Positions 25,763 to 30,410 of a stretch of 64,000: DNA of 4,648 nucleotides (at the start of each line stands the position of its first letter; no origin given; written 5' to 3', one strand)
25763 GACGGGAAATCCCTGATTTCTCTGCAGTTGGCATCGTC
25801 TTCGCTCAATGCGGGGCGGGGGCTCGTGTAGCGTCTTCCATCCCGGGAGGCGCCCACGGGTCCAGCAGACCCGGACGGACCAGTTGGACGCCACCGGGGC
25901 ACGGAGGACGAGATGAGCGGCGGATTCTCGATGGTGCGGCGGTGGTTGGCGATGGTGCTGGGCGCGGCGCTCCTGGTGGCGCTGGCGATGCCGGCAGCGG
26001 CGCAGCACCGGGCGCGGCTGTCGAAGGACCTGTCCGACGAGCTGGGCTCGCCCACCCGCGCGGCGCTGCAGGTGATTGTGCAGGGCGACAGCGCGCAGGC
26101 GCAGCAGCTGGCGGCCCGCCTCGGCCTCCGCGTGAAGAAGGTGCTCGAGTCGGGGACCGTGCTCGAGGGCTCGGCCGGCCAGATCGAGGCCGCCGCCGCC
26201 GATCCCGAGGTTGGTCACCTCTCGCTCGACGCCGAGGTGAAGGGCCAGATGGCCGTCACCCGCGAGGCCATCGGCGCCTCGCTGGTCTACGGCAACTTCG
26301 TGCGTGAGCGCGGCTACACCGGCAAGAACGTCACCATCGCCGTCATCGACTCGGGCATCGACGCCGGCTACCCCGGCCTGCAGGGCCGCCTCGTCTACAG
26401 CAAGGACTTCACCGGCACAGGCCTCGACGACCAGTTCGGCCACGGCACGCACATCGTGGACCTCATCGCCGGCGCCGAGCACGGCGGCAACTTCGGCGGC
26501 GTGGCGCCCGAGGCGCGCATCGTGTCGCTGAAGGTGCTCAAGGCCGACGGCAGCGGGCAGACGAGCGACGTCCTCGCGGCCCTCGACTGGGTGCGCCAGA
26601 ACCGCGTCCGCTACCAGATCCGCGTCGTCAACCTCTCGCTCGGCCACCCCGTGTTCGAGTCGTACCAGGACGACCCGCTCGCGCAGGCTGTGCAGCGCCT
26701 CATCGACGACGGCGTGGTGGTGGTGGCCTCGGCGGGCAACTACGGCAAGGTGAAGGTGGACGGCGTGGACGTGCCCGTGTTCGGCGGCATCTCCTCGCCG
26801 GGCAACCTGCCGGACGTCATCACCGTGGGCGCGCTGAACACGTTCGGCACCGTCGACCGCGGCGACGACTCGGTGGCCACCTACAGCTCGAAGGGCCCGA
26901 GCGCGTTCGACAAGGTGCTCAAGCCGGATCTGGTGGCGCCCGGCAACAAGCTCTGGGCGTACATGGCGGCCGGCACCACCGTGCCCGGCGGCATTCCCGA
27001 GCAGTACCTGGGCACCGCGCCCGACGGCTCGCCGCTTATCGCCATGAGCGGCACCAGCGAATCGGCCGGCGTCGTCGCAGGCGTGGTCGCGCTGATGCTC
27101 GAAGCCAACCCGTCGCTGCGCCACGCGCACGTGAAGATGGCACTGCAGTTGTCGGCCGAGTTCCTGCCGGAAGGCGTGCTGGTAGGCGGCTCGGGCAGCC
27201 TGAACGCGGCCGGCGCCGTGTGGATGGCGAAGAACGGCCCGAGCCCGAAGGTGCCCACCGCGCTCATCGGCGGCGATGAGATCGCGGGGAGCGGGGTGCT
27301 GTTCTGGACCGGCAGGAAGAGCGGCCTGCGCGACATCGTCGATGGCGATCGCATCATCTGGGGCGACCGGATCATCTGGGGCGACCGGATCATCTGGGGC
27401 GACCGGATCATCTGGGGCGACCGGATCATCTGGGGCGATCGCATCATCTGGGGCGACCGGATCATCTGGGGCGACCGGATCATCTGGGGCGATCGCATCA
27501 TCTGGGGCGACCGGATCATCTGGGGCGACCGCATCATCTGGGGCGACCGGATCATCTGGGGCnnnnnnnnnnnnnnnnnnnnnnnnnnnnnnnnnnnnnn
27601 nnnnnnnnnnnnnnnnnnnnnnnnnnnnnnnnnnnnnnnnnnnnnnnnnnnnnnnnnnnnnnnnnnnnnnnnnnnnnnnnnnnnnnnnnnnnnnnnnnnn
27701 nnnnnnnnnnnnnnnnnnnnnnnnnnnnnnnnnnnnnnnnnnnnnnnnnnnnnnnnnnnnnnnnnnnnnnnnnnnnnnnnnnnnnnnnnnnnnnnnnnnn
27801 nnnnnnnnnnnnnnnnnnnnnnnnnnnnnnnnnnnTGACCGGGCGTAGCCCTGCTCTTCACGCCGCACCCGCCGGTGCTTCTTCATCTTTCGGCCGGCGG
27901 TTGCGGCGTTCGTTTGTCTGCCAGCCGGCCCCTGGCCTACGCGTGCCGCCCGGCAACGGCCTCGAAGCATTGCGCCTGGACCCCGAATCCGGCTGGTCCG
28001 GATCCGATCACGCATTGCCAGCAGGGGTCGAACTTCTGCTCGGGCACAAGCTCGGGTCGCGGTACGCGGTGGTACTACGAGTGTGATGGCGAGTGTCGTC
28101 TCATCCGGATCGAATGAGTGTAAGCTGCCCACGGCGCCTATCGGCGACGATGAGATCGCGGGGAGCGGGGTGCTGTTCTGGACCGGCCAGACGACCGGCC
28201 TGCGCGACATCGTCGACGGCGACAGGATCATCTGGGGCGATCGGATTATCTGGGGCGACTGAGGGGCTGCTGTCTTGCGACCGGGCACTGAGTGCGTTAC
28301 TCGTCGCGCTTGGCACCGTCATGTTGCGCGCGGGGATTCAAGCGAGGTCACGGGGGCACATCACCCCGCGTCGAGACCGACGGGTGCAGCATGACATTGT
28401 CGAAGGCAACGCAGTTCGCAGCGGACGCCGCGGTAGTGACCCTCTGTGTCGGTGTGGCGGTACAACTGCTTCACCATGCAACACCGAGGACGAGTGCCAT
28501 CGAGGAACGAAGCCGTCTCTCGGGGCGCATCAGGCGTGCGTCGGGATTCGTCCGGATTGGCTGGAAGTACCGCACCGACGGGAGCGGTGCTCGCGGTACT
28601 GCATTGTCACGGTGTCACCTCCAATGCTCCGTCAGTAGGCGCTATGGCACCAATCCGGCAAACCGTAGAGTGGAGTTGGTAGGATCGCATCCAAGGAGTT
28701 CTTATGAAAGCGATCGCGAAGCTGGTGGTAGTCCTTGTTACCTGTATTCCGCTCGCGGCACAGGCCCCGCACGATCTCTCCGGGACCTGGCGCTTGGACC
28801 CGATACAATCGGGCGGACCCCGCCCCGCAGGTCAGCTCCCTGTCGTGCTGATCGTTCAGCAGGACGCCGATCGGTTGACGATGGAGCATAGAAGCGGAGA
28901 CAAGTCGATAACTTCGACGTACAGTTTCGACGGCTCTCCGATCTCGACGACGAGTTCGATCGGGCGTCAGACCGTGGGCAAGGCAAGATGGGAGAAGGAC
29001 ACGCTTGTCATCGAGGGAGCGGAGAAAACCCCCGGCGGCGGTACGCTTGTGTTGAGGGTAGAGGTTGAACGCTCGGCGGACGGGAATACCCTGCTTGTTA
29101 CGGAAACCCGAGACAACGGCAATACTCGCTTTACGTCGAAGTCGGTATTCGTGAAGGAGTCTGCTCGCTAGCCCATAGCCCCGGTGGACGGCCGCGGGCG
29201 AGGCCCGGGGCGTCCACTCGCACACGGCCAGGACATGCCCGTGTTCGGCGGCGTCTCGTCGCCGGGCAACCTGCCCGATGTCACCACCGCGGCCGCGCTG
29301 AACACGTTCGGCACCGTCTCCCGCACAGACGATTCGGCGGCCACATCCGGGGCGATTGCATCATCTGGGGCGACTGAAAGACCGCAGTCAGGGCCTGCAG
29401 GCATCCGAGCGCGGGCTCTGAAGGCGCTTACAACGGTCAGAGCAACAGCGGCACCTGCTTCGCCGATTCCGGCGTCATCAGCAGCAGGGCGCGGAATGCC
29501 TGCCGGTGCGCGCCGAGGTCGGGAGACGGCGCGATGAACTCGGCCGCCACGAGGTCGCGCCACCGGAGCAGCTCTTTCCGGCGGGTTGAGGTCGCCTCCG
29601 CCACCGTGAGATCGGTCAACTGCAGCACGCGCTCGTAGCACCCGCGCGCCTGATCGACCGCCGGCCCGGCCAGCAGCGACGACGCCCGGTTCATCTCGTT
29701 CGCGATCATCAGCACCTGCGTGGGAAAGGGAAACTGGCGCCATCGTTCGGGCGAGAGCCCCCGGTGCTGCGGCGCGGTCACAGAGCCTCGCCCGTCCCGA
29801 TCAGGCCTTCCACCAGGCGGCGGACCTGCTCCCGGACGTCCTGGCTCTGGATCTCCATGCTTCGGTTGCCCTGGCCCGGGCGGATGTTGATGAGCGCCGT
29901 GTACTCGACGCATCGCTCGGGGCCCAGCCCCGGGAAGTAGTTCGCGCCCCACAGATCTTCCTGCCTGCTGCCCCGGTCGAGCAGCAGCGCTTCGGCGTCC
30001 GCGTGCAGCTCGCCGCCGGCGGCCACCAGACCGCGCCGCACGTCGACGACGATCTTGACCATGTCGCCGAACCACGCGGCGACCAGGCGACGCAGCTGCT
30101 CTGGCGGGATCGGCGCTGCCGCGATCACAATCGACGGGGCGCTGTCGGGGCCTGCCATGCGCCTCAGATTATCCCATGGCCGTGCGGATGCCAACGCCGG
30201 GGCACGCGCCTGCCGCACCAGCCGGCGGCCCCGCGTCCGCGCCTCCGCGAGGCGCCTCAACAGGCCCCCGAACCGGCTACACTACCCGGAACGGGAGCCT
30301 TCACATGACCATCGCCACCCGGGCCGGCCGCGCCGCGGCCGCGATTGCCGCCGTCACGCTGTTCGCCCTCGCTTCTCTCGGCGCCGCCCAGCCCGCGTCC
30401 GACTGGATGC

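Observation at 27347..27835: Perfect IIWGDR hexapeptide arrays (27 and 12 units) fused to S8 proteases: structural solenoid or multi-core peptide precursor?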

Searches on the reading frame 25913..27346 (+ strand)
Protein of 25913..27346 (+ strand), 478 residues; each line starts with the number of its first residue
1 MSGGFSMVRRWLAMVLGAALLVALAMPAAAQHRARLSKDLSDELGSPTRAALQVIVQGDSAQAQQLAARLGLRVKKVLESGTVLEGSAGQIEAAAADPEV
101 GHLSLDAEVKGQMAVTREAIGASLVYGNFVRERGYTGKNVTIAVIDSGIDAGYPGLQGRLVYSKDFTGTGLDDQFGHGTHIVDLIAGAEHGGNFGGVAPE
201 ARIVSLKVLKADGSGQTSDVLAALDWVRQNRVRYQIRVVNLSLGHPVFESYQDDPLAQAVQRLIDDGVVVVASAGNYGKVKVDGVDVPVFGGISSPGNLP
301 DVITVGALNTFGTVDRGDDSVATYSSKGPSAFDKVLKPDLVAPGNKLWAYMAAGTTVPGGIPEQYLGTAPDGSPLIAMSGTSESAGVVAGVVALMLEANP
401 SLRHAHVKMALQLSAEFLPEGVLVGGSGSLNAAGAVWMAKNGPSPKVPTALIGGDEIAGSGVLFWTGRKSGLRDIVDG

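Call 54: search_solved_structures(query=window:25913-27346:+, max_evalue=1e-10)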
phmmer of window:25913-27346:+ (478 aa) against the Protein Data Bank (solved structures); distinct sequences matched with E-value up to 1e-10: 111 (the best 60 are shown).
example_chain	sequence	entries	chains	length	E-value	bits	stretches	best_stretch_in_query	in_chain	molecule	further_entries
3afg_A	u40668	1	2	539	7.2e-45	157.3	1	122-436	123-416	Subtilisin-like serine protease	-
9ues_B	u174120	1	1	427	7.7e-45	157.2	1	129-436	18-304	Subtilisin-like serine protease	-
1sbh_A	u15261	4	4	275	4.5e-26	95.3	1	121-422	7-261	SUBTILISIN 8397+1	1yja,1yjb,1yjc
2sni_E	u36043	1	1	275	1.6e-25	93.5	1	121-350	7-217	SUBTILISIN NOVO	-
1sbi_A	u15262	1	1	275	3.4e-25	92.4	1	121-356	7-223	SUBTILISIN 8397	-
1lw6_E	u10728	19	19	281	3.7e-25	92.3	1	121-356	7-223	SUBTILISIN BPN' | Subtilisin BPN' precursor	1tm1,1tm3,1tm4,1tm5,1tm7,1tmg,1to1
8h7o_A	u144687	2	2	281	3.9e-25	92.2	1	121-331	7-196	Subtilisin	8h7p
1sbn_E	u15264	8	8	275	4.3e-25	92.1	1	121-356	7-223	SUBTILISIN NOVO BPN' | SUBTILISIN BPN'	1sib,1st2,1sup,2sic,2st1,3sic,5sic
1s01_A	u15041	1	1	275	4.6e-25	92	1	121-330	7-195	Subtilisin BPN'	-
1sub_A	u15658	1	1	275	5.1e-25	91.9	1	121-353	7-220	SUBTILISIN BPN' CRB-S3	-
1suc_A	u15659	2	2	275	5.2e-25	91.8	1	121-331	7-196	SUBTILISIN BPN' CRB-S3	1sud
1s02_A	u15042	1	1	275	5.3e-25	91.8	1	121-350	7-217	SUBTILISIN BPN'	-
6pak_A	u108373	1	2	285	9e-25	91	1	121-435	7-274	Subtilisin E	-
1v5i_A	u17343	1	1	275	9.3e-25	91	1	121-353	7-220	Subtilisin BPN'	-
1ubn_A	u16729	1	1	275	1e-24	90.9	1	121-354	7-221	PROTEIN (SELENOSUBTILISIN BPN)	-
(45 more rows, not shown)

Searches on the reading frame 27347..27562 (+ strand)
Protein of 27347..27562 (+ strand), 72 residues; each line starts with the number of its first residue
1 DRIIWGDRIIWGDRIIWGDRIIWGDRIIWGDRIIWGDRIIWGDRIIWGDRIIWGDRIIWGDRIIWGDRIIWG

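Call 37: find_homologous_proteins(query=A3, max_evalue=0.001)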
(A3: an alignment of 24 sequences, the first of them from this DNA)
Query A3 (24 sequences) (72 aa, profile of the alignment): 38 proteins with E <= 0.001 among 8000 candidates.
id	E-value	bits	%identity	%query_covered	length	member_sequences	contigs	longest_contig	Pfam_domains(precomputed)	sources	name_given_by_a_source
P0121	1.5e-10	58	43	88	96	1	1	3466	-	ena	-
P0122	8.0e-10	56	55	65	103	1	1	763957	-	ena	-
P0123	8.4e-10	56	30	92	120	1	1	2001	-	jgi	-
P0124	9.6e-10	56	31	90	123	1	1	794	-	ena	-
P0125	1.7e-9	55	31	93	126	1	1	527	-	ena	-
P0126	1.0e-8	53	35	99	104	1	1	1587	-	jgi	jgi:hypothetical protein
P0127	1.3e-8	52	26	94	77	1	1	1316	-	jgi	jgi:hypothetical protein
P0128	4.9e-8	50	23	79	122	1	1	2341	-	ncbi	ncbi:MAG: hypothetical protein WAK29_12525, partial [Terriglobales bacterium]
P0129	8.0e-7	47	52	61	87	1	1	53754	-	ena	-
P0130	9.0e-7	46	41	88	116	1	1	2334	-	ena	-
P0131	1.7e-6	45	25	93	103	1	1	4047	-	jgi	-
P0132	1.8e-6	45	41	81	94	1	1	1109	-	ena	-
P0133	1.9e-6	45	37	99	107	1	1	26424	-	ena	-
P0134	2.0e-6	45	33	89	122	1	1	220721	-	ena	-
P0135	2.9e-6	45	56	44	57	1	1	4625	-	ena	-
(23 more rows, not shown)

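Call 53: search_solved_structures(query=A3, max_evalue=10, show_alignments=3)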
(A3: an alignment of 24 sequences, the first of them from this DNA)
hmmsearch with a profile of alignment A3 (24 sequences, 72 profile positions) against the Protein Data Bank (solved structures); distinct sequences matched with E-value up to 10: 0.

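Call 56: find_encoding_contigs(protein=P0122, flank=4000, max_places=2)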
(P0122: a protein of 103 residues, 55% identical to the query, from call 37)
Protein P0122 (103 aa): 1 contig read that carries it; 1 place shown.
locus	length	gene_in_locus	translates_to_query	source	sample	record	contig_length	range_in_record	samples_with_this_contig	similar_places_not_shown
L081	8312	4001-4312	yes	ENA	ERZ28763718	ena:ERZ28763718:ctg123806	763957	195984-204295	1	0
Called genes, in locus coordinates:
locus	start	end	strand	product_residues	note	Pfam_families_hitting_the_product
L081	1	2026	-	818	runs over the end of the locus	PF20972:MASE9 (weak), PF13487:HD_5, PF01966:HD, PF13185:GAF_2, PF01590:GAF (weak), PF13492:GAF_3 (weak), PF00990:GGDEF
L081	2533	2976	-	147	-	-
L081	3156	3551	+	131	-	PF00082:Peptidase_S8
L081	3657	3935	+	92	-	PF00082:Peptidase_S8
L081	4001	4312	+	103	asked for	-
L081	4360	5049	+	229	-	PF13302:Acetyltransf_3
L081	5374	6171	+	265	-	PF13302:Acetyltransf_3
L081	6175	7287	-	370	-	PF00710:Asparaginase, PF17763:Asparaginase_C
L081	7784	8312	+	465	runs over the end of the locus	-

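Call 57: find_encoding_contigs(protein=P0134, flank=4000, max_places=2)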
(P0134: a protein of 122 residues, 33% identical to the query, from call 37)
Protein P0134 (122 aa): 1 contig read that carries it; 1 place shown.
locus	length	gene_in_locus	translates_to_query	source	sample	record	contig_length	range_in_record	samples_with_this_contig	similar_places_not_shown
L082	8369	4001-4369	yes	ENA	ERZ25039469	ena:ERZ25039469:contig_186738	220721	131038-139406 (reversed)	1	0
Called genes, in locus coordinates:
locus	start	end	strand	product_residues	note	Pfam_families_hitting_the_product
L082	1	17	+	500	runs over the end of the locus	PF00496:SBP_bac_5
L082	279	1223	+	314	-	PF19300:BPD_transp_1_N (weak), PF00528:BPD_transp_1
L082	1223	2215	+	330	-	PF00528:BPD_transp_1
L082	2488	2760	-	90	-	-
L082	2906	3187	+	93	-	PF00082:Peptidase_S8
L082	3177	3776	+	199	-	PF00082:Peptidase_S8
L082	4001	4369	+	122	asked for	-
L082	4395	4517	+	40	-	-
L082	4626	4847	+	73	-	-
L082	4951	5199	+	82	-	-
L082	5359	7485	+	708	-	PF00082:Peptidase_S8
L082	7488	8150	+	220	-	PF13302:Acetyltransf_3, PF13420:Acetyltransf_4 (weak)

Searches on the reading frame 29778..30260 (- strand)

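Call 16: search_protein_families(library=pfam, proteins=[window:29778-30260:-], max_evalue=0.001)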
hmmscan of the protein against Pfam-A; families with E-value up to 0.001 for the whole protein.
window:29778-30260:- (160 aa): 1 family
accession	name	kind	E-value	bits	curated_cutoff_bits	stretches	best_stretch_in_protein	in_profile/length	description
PF18924.5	DUF5674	-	2.8e-34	117.8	27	1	47-151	3-107/109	Protein of unknown function (DUF5674)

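Call 77: search_protein_families(library=ncbifam, proteins=[window:29778-30257:-], max_evalue=0.01)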
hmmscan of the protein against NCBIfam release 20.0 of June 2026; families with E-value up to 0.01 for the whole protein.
window:29778-30257:- (159 aa): 0 families
